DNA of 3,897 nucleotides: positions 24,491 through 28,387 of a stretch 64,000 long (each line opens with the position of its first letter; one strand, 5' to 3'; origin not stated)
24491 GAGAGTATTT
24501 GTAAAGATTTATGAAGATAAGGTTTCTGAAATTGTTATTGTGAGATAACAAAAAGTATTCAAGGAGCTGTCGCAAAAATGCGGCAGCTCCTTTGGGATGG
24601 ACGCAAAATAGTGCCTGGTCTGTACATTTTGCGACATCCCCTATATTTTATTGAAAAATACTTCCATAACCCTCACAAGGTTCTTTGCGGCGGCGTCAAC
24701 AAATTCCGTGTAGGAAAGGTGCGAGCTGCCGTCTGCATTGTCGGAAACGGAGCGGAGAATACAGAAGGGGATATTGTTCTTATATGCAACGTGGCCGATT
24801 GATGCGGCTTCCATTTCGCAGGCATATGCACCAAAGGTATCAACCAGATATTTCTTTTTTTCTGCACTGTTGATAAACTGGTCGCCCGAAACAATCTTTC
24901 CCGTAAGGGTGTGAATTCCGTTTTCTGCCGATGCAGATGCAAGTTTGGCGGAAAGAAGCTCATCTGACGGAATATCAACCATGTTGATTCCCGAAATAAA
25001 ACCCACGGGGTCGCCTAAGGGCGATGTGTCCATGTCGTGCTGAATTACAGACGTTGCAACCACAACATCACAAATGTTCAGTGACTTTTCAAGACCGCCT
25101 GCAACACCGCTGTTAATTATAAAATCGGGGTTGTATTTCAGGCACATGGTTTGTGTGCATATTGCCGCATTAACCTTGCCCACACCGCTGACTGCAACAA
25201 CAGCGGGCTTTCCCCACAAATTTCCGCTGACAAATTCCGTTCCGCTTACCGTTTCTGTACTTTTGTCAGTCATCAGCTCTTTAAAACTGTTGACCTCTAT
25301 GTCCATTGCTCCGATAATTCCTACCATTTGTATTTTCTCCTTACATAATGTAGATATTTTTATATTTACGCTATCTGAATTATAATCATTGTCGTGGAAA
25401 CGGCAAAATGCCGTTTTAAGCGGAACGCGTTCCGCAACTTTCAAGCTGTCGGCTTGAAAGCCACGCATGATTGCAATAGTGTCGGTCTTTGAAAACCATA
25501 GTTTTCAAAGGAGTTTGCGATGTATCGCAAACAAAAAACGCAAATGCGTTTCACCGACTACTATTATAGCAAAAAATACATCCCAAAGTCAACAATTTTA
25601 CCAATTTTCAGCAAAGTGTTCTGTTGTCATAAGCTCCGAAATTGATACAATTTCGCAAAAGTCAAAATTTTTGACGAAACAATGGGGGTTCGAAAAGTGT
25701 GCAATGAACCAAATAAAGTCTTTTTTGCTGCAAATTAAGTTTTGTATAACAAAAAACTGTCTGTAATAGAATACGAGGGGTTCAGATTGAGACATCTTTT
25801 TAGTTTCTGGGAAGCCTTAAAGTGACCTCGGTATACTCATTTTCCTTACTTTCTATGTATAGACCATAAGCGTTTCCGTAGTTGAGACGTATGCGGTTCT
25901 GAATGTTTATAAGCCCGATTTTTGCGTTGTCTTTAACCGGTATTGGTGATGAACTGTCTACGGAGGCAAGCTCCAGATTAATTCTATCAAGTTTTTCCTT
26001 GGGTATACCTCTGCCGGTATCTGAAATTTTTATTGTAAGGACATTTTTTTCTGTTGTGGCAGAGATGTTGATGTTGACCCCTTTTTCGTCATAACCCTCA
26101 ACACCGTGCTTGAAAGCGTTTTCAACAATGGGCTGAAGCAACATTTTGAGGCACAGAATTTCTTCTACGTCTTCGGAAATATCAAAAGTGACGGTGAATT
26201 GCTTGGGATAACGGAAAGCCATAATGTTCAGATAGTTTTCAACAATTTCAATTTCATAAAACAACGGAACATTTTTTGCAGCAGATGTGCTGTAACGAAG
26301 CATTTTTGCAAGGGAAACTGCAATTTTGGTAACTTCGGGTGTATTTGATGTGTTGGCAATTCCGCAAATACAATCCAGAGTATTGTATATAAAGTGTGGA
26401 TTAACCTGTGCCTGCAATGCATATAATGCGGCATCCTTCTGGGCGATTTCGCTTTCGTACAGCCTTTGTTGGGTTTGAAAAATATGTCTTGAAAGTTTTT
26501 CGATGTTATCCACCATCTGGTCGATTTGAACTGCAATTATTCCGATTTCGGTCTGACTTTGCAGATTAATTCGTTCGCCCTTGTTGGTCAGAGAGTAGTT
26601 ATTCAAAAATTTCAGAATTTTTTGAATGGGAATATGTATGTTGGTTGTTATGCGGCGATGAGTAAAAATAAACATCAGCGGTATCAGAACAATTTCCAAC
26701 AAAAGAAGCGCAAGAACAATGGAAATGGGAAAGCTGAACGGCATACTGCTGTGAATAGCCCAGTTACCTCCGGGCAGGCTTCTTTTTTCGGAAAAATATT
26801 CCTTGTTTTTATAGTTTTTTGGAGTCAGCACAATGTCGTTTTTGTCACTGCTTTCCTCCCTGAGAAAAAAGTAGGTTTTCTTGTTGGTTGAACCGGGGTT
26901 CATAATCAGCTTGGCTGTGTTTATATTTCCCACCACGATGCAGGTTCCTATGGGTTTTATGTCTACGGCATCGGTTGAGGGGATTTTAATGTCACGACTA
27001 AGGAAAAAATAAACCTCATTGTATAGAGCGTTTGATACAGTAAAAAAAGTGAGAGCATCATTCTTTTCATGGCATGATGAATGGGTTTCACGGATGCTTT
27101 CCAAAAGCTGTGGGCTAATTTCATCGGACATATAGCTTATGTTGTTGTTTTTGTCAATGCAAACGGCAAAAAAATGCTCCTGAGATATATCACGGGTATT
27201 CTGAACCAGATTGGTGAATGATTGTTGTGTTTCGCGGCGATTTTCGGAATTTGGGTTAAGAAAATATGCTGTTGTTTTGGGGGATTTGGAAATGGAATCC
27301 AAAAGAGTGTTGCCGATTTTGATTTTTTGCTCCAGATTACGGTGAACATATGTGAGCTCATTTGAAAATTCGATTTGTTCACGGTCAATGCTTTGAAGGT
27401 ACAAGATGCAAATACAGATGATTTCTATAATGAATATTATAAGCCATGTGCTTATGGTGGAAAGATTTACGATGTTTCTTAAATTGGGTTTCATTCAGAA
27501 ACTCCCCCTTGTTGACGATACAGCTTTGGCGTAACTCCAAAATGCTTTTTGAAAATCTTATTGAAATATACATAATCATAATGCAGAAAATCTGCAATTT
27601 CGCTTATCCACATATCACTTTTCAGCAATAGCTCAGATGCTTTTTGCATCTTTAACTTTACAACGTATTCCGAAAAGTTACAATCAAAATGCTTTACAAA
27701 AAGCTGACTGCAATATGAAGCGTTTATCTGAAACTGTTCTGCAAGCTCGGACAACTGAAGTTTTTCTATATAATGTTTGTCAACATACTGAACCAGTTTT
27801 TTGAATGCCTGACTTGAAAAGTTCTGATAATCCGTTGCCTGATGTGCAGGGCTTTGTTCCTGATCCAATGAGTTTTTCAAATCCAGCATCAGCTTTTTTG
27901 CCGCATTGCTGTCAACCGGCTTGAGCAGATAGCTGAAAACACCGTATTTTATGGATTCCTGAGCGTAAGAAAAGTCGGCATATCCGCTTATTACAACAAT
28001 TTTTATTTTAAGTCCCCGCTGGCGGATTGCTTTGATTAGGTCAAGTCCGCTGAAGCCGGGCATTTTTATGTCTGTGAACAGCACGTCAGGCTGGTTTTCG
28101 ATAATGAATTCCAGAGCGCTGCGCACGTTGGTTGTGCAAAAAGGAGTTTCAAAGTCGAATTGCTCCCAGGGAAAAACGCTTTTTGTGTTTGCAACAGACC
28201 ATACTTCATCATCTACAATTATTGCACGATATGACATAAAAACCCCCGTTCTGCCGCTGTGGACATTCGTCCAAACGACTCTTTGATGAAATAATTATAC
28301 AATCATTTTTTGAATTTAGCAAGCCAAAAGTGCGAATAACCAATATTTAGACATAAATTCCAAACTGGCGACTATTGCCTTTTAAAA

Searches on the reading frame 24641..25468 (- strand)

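Call 18: search_protein_families(library=pfam, proteins=[window:24641-25468:-], max_evalue=0.001)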
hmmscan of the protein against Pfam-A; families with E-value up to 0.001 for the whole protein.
window:24641-25468:- (275 aa): 1 family
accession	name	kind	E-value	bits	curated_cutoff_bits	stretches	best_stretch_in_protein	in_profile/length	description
PF01048.26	PNP_UDP_1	-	1.2e-49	169.2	25.1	1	49-269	2-229/233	Phosphorylase superfamily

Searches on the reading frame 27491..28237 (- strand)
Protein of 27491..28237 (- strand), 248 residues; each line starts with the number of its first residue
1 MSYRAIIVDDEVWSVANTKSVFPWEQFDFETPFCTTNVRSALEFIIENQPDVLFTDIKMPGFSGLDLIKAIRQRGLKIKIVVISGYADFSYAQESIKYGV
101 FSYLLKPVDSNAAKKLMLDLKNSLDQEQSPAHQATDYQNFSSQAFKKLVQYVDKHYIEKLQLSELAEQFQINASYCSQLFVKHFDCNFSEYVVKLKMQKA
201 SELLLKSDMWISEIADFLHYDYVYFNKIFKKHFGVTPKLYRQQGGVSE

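Call 18: search_protein_families(library=pfam, proteins=[window:27491-28237:-], max_evalue=0.001)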
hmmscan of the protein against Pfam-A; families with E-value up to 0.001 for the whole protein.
window:27491-28237:- (248 aa): 3 families
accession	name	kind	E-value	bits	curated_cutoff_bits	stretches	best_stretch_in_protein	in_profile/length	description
PF00072.30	Response_reg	-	1.1e-20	74.3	30.2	1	6-112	2-105/111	Response regulator receiver domain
PF12833.13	HTH_18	-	2.1e-15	57.2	33.6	1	165-243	1-80/80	Helix-turn-helix domain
PF00165.29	HTH_AraC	-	3.7e-11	43.3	26.6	1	207-242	7-42/42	Bacterial regulatory helix-turn-helix proteins, AraC family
